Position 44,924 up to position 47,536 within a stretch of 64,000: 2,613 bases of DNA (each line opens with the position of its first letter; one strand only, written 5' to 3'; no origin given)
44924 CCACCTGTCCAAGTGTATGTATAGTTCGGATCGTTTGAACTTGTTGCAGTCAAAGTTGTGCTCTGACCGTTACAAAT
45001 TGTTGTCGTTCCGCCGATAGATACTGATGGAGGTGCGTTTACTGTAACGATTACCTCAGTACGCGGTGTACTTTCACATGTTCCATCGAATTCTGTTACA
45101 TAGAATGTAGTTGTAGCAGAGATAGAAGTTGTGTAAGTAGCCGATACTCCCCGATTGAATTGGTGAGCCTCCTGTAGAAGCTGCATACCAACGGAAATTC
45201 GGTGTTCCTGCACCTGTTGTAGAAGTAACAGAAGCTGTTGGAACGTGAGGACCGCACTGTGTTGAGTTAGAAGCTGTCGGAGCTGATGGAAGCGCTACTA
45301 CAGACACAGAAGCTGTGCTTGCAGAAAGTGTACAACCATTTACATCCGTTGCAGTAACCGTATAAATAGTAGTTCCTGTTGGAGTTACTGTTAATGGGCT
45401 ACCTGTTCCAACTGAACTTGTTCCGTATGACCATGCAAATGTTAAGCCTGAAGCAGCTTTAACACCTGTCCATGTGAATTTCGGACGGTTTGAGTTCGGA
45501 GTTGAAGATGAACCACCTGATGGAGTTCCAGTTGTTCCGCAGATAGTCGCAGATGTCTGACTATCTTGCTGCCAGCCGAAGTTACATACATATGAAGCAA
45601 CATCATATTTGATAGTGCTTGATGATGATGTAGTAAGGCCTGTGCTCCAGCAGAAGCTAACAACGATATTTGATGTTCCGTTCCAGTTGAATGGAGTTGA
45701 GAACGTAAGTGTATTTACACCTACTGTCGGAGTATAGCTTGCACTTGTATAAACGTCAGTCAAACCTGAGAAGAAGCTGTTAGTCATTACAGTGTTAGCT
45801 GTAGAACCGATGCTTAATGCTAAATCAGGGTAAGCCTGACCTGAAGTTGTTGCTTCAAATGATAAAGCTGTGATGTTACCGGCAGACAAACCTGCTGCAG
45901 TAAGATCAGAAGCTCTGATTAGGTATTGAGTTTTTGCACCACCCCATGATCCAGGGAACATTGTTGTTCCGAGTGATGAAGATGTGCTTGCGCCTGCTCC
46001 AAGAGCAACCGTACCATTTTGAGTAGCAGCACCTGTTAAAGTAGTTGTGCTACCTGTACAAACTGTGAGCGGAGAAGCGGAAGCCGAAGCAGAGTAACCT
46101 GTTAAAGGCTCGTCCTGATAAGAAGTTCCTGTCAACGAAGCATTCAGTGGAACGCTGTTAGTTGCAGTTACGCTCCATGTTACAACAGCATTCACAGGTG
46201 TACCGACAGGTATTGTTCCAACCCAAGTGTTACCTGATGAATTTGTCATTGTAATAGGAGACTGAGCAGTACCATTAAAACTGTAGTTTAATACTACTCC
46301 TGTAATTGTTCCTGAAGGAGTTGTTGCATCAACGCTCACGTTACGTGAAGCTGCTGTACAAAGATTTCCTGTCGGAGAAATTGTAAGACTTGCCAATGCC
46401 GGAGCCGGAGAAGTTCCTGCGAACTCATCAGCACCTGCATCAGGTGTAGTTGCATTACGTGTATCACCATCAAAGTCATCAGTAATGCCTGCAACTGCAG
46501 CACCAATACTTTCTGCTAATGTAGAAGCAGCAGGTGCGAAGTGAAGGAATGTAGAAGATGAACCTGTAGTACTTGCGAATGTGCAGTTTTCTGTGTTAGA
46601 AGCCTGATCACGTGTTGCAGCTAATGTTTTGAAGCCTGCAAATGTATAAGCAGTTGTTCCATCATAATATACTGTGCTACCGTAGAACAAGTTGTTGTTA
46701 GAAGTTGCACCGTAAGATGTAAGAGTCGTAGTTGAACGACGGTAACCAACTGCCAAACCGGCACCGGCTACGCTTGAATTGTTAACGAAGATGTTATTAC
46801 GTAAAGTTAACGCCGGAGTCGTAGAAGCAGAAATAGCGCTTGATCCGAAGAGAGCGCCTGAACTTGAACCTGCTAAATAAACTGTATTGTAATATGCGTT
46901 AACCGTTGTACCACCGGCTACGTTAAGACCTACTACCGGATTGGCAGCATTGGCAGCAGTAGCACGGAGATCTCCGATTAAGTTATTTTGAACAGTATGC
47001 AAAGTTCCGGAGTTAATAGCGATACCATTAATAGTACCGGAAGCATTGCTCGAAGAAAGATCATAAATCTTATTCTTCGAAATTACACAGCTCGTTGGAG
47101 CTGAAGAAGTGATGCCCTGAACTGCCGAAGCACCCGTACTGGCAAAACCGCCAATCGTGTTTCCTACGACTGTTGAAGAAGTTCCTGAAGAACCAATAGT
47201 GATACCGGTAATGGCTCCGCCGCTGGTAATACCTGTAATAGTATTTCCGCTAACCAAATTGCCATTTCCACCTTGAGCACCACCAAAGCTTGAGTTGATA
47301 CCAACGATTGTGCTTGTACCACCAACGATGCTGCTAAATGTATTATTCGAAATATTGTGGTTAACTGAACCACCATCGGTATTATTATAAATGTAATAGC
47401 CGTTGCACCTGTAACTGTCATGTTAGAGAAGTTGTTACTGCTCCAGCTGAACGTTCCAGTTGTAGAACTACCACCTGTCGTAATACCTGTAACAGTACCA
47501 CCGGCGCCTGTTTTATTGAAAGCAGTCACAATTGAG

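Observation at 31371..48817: ~17.4 kb single adhesin gene (~5800 aa) with a beta-helix core, Ig-like repeat modules and a large internal duplication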

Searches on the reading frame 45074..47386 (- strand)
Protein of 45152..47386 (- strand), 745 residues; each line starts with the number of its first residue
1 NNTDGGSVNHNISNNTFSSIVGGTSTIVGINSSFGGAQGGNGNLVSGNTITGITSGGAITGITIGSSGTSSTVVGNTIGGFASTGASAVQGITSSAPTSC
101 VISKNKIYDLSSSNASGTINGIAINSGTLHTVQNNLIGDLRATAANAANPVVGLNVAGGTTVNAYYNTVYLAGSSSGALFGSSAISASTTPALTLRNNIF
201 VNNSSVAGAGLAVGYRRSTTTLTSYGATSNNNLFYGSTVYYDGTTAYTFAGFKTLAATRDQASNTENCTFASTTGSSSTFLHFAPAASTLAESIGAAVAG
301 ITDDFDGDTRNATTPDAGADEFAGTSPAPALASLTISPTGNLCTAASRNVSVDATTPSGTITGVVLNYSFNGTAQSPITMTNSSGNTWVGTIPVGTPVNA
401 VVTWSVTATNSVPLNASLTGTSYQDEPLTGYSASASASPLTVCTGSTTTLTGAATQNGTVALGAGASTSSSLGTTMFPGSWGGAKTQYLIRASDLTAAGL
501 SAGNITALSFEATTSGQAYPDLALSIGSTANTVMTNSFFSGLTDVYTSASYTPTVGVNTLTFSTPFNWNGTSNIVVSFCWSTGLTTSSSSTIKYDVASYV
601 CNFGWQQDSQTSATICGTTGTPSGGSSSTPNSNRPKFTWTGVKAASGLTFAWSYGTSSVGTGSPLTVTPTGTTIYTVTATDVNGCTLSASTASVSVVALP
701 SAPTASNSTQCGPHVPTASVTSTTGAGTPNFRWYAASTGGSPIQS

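Call 6: search_protein_families(library=pfam, proteins=[window:45074-47257:-], max_evalue=0.01)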
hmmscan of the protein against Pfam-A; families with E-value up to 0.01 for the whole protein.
window:45074-47257:- (727 aa): 2 families
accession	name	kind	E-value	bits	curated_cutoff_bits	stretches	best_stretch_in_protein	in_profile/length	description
PF19081.6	Ig_7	-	0.0012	19.5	27.3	1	657-704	1-47/84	Ig-like domain CHU_C associated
PF22184.2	CBM_56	-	0.0033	18.1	27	1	311-364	15-65/75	Carbohydrate binding module family 56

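Call 17: search_protein_families(library=ncbifam, proteins=[window:45152-47386:-], max_evalue=0.01)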
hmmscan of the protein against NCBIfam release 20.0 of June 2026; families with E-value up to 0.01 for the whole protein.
window:45152-47386:- (745 aa): 0 families

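Call 53: predict_structure(alignment_id=A2)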
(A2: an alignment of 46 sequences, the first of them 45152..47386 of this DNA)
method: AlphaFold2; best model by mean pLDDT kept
length: 745 residues; sequences in the alignment: 46
mean_pLDDT: 88.3   pTM: 0.64
mean pLDDT of the five models: 88.3, 88.1, 86.1, 85.8, 82.6
residues with pLDDT >= 90: 495; 70-90: 184; 50-70: 34; < 50: 32
segments of 3 or more residues with pLDDT < 50: 714-722, 725-727, 729-745
pLDDT, mean of each block of 10 residues (from residue 1): 65 93 91 66 89 95 82 95 94 90 97 95 94 97 93 95 98 92 94 96 91 90 86 94 92 87 90 95 87 89 95 92 87 94 93 87 95 96 94 92 95 88 91 90 87 92 93 88 92 95 96 90 96 93 95 96 96 96 74 94 91 87 88 96 91 92 92 93 86 83 53 48 48 42 38
secondary structure, 60 per line:
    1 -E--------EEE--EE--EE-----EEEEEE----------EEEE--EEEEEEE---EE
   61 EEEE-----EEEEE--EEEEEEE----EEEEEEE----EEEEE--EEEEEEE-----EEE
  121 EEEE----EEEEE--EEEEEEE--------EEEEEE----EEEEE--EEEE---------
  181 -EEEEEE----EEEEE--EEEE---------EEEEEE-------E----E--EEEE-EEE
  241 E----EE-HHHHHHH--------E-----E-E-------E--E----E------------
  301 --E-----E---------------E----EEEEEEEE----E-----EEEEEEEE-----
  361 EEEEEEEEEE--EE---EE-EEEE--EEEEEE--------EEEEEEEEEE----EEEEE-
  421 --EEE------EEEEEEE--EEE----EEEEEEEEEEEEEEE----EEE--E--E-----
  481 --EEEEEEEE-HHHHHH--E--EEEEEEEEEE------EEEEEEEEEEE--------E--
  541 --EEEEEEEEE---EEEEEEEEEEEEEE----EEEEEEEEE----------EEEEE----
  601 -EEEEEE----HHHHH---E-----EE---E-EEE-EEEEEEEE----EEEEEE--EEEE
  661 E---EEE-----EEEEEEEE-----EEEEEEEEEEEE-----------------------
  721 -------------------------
elements in order (helices of 4 or more, strands of 3 or more residues): E11-13 E27-32 E43-46 E49-55 E59-64 E70-74 E77-83 E88-94 E99-103 E106-112 E118-124 E129-133 E136-142 E151-156 E161-165 E168-171 E182-187 E192-196 E199-202 E212-217 E233-236 E238-241 H249-255 E330-337 E348-355 E361-370 E381-384 E387-392 E401-410 E415-419 E423-425 E432-438 E441-443 E448-462 E467-469 E483-490 H492-497 E503-512 E519-529 E543-551 E555-568 E573-581 E592-596 E602-607 H612-616 E633-635 E637-644 E649-654 E657-661 E665-667 E673-680 E686-697

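Call 55: fold_search(model_id=the predicted structure, library=pdb)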
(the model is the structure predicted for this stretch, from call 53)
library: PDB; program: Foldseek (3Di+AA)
matches with E <= 10: 1898; with E <= 0.001: 3
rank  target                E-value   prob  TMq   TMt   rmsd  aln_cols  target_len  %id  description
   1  9u60_E                1.9e-04  0.99  0.11  0.06  23.0       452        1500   10  C3 convertases zymogen C4b2 in loading state (released 2026-01-14)
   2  5jpm_A                5.2e-04  0.97  0.12  0.13  28.9       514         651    9  Structure of the complex of human complement C4 with MASP-2 rebuilt using iMDFF (released 2016-08-10)
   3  7b2m_A                6.5e-04  0.98  0.12  0.13  23.7       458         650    8  Cryo-EM structure of complement C4b in complex with nanobody E3 (released 2022-03-02)
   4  4e0s_A                1.1e-03  0.87  0.10  0.06  23.9       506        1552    8  Crystal Structure of C5b-6 (released 2012-04-18)
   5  6rqj_B                1.6e-03  0.92  0.12  0.14  26.7       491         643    8  Structure of human complement C5 complexed with tick inhibitors OmCI, RaCI1 and CirpT1 (released 2020-01-08)
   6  9fx2                  1.8e-03  0.97  0.12  0.08  23.7       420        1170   11  Structure of methylamine activated CD109 (released 2025-03-19)
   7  3kls_A                2.3e-03  0.91  0.12  0.06  23.6       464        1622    9  Structure of complement C5 in complex with SSL7 (released 2009-11-24)
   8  5irb_A                2.7e-03  0.96  0.12  0.24  29.5       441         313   12  Structural insight into host cell surface retention of a 1.5-MDa bacterial ice-binding adhesin (released 2017-07-19)
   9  3kls_B                2.8e-03  0.90  0.12  0.07  23.5       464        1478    8  Structure of complement C5 in complex with SSL7 (released 2009-11-24)
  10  3fcs_A                3.2e-03  0.57  0.09  0.08  20.9       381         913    9  Structure of complete ectodomain of integrin aIIBb3 (released 2009-01-20)
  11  8wa2_A                3.3e-03  0.84  0.12  0.05  26.0       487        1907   12  cryo-EM structure of native mastigonemes isolated from Chlamydomonas reinhardtii at 3.0 angstrom resolution (released 2024-04-10)
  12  8xen_A                3.5e-03  0.85  0.11  0.09  24.6       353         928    8  Cryo-EM structure of integrin ITGAV/ITGB3 complex, conformation 4 (released 2024-12-18)
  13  3cu7_B                3.6e-03  0.96  0.13  0.07  23.4       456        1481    9  Human Complement Component 5 (released 2008-06-10)
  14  7ptu_A                3.6e-03  0.69  0.11  0.16  24.7       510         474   12  Structure of pentameric S-layer protein from Halofaerax volcanii (released 2021-12-15)
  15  7q5z                  3.9e-03  0.77  0.12  0.07  25.8       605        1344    8  Cryo-EM structure of native human A2ML1 (released 2022-04-20)
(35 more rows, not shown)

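Call 57: search_solved_structures(query=A2, max_evalue=1)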
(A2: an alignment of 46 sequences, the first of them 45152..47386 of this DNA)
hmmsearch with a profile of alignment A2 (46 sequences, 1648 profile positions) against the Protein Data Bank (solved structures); distinct sequences matched with E-value up to 1: 6.
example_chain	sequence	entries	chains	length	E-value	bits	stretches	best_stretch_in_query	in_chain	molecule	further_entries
9flp_A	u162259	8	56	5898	5.1e-26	93.7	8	1130-1474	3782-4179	The grappling hook protein A in the bacterium Aureispira sp. CCB-QB1 | The grappling hook protein A (GhpA) in the bacterium Aureispira sp. CCB-QB1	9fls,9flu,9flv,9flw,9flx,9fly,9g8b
8glj_D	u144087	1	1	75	5.6e-07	30.6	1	1577-1648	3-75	Por secretion system C-terminal sorting domain-containing protein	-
7pzj_A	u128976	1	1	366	7.3e-07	30.2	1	1550-1642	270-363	Lipase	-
9whd_A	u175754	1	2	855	9.6e-06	26.5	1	1570-1647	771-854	GH167 glycoside hydrolase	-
5jvk_A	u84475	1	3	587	1.4e-05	25.9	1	1572-1648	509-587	Uncharacterized protein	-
8glk_D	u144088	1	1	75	3e-05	24.8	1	1577-1646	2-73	Endonuclease I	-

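Call 59: search_solved_structures(query=A2, max_evalue=1e-10, show_alignments=1)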
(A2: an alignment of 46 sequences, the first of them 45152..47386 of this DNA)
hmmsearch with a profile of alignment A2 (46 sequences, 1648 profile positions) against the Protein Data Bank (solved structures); distinct sequences matched with E-value up to 1e-10: 1.
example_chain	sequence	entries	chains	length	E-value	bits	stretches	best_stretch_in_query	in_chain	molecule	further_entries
9flp_A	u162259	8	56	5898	5.1e-26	93.7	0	1130-1474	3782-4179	The grappling hook protein A in the bacterium Aureispira sp. CCB-QB1 | The grappling hook protein A (GhpA) in the bacterium Aureispira sp. CCB-QB1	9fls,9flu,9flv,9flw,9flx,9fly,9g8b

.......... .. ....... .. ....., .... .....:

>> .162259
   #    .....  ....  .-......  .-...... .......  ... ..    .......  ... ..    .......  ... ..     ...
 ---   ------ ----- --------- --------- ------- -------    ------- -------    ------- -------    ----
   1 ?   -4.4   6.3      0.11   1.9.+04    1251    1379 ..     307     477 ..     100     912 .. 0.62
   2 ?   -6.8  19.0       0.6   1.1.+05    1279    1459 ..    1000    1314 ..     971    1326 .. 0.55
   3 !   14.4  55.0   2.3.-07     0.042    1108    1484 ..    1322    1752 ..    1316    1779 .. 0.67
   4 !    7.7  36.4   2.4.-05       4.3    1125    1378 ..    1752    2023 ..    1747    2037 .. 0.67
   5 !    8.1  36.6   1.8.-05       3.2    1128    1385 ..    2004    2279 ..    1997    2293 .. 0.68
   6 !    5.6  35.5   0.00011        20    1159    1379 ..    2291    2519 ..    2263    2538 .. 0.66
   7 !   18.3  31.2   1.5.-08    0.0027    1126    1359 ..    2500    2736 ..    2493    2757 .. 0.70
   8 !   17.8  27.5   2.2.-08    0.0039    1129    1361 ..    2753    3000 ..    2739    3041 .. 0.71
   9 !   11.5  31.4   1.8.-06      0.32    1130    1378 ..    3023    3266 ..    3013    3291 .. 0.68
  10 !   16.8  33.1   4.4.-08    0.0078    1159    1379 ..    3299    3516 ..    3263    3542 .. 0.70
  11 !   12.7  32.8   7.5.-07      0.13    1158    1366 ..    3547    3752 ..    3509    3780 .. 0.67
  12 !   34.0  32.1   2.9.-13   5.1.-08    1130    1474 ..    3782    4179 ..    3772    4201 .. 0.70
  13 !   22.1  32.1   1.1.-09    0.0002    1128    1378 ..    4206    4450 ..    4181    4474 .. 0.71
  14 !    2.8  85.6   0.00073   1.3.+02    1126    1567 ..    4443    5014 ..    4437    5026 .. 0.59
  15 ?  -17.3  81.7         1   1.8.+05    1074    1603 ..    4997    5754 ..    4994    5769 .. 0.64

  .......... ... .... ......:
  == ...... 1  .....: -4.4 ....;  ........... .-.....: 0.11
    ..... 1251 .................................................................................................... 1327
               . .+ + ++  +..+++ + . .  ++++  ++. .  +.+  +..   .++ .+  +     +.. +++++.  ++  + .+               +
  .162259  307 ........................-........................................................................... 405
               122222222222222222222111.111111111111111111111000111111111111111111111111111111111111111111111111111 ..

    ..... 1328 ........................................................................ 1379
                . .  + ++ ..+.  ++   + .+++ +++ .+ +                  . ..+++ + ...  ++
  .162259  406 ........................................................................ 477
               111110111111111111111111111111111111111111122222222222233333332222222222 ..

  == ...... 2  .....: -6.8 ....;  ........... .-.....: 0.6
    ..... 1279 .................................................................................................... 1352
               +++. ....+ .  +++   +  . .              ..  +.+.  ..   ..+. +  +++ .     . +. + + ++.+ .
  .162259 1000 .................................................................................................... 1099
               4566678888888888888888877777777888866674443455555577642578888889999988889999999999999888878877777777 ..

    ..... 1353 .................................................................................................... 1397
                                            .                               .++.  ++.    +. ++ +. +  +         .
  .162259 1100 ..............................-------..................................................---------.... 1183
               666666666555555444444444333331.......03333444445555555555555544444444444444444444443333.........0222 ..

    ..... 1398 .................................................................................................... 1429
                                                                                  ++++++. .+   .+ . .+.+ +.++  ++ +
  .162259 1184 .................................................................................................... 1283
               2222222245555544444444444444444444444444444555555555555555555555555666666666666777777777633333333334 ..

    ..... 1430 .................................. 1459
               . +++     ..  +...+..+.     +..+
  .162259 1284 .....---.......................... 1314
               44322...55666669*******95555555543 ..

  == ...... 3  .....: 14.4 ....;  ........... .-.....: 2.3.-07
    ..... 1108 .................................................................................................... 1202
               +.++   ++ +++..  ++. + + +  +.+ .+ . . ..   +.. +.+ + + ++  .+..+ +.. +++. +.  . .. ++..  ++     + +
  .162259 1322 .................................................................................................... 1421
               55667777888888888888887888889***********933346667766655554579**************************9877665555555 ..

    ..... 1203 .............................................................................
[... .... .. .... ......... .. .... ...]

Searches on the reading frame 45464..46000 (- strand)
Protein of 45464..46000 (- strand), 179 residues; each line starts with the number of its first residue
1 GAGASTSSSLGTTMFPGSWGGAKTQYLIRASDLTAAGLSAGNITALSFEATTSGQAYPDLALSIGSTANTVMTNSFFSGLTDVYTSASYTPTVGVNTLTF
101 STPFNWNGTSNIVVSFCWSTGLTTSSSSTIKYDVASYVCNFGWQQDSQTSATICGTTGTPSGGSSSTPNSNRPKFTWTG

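Call 24: search_protein_families(library=pfam, proteins=[window:45464-46000:-], max_evalue=5)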
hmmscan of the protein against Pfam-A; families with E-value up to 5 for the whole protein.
seq(179 aa): 1 family
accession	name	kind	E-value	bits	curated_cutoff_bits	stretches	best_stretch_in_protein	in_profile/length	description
PF07538.16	ChW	-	0.015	15.6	22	1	137-159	1-22/35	Clostridial hydrophobic W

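Call 29: search_solved_structures(query=window:45464-46000:-, max_evalue=1)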
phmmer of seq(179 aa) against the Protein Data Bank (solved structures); distinct sequences matched with E-value up to 1: 2.
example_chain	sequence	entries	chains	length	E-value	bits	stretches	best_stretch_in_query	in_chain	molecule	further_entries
1es2_A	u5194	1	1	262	0.17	15.2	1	3-167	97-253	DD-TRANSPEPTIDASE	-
1es3_A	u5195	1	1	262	0.18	15.1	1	3-167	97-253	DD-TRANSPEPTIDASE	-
